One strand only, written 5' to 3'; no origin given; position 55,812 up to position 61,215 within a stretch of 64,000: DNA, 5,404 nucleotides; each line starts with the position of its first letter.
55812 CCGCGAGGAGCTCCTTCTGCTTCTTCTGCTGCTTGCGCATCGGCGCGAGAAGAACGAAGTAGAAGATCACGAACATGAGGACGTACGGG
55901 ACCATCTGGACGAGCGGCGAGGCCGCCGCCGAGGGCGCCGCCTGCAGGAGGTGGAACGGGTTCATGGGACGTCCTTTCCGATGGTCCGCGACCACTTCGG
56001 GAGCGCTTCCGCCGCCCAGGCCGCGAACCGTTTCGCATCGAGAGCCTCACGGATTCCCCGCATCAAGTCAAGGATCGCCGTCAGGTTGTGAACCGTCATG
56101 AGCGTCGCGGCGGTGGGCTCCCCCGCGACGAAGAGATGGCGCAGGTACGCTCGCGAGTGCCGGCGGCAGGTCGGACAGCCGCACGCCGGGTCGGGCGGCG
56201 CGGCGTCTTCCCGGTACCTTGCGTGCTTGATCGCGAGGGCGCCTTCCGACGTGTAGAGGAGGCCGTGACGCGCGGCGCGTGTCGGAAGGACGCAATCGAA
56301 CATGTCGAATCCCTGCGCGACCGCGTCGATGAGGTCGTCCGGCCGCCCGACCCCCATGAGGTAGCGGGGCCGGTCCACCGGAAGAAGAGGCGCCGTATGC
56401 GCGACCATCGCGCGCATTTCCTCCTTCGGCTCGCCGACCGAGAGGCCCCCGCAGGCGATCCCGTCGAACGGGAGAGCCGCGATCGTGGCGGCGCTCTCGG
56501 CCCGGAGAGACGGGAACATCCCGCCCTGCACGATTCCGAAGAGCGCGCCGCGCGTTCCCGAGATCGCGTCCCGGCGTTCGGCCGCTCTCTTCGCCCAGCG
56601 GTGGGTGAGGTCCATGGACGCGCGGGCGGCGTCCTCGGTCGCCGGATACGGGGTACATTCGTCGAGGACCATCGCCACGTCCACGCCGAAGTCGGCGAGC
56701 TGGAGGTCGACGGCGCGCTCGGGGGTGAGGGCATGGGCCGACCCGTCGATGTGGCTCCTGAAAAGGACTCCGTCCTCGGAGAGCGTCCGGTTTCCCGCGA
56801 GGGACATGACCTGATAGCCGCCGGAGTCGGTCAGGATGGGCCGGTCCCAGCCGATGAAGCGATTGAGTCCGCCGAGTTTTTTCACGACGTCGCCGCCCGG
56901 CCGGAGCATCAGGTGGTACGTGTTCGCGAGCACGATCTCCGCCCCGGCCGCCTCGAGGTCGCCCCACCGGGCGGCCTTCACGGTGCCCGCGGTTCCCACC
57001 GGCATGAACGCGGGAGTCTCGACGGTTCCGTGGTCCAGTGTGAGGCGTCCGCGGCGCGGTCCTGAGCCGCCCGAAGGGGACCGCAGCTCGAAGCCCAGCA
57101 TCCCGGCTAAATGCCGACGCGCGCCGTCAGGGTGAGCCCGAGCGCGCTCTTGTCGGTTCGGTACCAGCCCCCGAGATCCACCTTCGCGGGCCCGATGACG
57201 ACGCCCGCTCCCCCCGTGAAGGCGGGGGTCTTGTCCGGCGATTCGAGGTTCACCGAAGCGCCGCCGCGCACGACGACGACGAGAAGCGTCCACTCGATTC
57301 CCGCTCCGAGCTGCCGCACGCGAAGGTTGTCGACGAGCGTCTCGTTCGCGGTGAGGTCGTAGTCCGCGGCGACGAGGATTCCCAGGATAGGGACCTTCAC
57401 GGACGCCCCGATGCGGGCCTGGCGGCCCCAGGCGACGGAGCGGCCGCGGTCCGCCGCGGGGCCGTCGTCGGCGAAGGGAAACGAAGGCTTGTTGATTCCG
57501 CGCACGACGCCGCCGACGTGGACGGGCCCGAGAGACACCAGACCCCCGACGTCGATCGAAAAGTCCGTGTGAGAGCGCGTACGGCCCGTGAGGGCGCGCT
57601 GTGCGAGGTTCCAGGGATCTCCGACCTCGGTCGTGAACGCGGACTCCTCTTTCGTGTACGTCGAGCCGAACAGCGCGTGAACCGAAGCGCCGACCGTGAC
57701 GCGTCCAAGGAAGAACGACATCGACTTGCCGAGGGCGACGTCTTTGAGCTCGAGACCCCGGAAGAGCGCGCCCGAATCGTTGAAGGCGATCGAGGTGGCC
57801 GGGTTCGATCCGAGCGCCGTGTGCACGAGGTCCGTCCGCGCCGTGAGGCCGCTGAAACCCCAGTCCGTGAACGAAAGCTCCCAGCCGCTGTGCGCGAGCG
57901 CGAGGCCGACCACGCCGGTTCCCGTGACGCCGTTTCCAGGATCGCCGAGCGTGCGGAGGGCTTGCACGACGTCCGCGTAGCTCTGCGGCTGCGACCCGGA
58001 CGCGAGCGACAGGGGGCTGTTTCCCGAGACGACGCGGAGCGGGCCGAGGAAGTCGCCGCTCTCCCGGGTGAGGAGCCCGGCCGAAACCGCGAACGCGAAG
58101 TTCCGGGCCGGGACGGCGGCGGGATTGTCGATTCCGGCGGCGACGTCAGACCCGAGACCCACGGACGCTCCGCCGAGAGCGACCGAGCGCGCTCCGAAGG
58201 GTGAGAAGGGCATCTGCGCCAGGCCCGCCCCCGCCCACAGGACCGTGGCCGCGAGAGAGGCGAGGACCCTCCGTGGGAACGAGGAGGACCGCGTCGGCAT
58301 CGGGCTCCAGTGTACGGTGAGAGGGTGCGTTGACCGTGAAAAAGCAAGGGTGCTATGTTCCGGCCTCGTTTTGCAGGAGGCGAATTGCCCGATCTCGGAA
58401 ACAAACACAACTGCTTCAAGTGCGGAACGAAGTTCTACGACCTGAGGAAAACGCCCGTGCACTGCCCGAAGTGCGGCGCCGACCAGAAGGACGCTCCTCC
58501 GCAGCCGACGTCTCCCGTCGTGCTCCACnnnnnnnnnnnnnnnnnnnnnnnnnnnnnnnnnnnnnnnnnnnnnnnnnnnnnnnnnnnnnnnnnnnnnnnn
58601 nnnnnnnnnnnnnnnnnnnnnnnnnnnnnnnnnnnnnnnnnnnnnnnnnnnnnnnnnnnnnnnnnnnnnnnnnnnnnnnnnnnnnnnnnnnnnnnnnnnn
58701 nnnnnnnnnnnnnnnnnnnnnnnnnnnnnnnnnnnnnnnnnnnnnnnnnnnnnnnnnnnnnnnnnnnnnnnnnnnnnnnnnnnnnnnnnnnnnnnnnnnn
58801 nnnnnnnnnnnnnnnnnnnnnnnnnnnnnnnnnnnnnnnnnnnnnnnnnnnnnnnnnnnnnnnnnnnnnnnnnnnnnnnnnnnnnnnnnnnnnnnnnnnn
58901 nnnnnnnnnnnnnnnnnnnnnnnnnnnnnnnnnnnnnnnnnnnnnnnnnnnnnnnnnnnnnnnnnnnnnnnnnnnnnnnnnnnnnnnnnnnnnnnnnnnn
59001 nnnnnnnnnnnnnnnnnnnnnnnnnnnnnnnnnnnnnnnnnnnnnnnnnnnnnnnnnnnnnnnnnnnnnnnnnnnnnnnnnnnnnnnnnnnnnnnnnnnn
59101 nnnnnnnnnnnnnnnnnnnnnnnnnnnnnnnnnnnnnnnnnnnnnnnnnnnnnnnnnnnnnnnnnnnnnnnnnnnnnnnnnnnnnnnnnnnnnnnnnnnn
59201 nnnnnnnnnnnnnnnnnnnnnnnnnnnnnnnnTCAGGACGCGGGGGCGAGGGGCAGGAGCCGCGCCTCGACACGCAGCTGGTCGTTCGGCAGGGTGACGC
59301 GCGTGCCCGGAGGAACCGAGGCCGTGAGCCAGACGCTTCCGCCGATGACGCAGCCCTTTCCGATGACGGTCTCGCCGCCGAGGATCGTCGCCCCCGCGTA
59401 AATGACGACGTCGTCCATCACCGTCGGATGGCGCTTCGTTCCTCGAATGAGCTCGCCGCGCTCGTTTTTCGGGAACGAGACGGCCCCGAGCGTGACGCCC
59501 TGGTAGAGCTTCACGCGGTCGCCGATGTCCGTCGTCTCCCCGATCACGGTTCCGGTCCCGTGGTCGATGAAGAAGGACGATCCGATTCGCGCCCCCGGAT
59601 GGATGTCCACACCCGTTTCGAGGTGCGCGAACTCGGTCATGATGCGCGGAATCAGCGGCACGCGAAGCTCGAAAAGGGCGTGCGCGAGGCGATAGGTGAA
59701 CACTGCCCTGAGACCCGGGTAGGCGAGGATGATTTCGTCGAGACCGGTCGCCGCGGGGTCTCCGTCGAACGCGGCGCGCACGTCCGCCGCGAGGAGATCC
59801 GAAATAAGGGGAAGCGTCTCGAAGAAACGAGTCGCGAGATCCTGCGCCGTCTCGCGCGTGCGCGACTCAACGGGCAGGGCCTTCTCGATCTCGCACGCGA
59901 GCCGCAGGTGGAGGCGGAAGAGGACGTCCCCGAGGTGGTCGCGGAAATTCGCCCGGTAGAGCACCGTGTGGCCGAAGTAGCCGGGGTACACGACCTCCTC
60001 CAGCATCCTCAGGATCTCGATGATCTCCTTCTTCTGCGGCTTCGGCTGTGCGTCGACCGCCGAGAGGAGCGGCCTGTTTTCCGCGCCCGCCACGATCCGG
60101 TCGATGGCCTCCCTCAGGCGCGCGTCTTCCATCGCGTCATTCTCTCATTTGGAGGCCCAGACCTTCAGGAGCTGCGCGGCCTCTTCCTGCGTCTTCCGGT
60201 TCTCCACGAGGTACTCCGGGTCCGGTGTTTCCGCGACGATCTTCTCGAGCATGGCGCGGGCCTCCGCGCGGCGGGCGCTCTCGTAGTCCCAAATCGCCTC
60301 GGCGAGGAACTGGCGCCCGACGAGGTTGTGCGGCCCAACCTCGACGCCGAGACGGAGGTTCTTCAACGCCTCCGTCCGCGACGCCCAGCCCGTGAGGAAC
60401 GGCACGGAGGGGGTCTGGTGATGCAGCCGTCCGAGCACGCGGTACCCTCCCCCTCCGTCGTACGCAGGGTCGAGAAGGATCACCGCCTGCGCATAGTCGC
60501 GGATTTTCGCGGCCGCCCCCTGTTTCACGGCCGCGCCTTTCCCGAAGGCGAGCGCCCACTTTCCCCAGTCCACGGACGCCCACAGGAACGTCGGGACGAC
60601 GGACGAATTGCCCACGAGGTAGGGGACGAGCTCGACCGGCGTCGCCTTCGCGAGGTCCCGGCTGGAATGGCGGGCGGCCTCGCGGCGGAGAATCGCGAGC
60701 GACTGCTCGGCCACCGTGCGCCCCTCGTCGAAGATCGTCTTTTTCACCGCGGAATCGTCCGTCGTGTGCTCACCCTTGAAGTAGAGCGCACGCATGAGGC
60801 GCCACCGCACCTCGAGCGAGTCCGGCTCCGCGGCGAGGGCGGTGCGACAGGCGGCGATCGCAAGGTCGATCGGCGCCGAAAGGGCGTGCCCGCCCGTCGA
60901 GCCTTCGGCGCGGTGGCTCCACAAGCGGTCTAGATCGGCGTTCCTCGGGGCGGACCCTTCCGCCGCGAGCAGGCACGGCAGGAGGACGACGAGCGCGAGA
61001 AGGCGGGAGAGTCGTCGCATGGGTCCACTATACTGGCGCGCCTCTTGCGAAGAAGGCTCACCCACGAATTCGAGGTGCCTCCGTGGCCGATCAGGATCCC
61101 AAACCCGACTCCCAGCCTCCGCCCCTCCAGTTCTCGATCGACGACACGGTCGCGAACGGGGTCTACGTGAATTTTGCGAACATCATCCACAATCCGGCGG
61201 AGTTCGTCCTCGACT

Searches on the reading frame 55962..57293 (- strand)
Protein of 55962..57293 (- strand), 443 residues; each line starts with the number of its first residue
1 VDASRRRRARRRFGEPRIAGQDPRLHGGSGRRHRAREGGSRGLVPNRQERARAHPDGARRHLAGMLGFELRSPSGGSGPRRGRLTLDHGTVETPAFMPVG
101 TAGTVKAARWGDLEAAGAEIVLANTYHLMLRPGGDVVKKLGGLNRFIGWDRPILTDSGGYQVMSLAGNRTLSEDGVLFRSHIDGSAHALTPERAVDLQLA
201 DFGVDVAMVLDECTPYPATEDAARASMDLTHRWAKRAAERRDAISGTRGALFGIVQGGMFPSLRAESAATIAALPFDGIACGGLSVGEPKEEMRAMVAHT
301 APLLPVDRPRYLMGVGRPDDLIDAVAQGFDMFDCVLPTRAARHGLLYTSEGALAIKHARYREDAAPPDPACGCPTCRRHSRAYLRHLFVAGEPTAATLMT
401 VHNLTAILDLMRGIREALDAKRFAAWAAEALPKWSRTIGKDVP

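Call 67: search_protein_families(library=pfam, proteins=[window:55962-57293:-], max_evalue=0.0001)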
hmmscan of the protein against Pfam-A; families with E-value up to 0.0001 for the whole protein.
window:55962-57293:- (443 aa): 1 family
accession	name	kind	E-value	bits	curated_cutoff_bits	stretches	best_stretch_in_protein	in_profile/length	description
PF01702.25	TGT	-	1.2e-143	478.9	26.3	1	79-434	3-355/357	Queuine tRNA-ribosyltransferase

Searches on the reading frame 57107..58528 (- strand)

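Call 67: search_protein_families(library=pfam, proteins=[window:57107-58528:-], max_evalue=0.0001)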
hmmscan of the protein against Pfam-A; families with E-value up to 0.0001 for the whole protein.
window:57107-58528:- (473 aa): 1 family
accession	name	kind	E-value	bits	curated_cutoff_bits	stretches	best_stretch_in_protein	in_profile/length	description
PF13729.12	TraF_2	-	2.2e-08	34.1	25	1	182-378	62-253/264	F plasmid transfer operon, TraF, protein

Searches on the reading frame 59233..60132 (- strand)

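Call 67: search_protein_families(library=pfam, proteins=[window:59233-60132:-], max_evalue=0.0001)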
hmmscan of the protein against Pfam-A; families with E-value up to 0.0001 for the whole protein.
window:59233-60132:- (299 aa): 1 family
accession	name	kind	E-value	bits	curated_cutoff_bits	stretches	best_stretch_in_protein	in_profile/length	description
PF00132.30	Hexapep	-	5.5e-08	32.6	27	0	235-270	1-35/36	Bacterial transferase hexapeptide (six repeats)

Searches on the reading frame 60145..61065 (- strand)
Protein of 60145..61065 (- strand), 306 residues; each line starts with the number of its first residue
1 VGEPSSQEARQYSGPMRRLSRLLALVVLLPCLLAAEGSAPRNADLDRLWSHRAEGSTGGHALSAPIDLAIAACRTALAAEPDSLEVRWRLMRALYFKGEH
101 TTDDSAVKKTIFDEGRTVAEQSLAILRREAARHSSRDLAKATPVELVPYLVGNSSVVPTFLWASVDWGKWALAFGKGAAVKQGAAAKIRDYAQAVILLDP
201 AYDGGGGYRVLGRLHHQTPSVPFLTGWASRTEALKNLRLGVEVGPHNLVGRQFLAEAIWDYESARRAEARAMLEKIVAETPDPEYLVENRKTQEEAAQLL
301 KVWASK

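Call 67: search_protein_families(library=pfam, proteins=[window:60145-61065:-], max_evalue=0.0001)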
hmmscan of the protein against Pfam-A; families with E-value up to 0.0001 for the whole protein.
window:60145-61065:- (306 aa): 1 family
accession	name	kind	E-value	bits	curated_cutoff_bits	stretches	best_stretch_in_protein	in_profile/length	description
PF14559.12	TPR_19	-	1.8e-06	28.6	25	0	67-99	8-40/68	Tetratricopeptide repeat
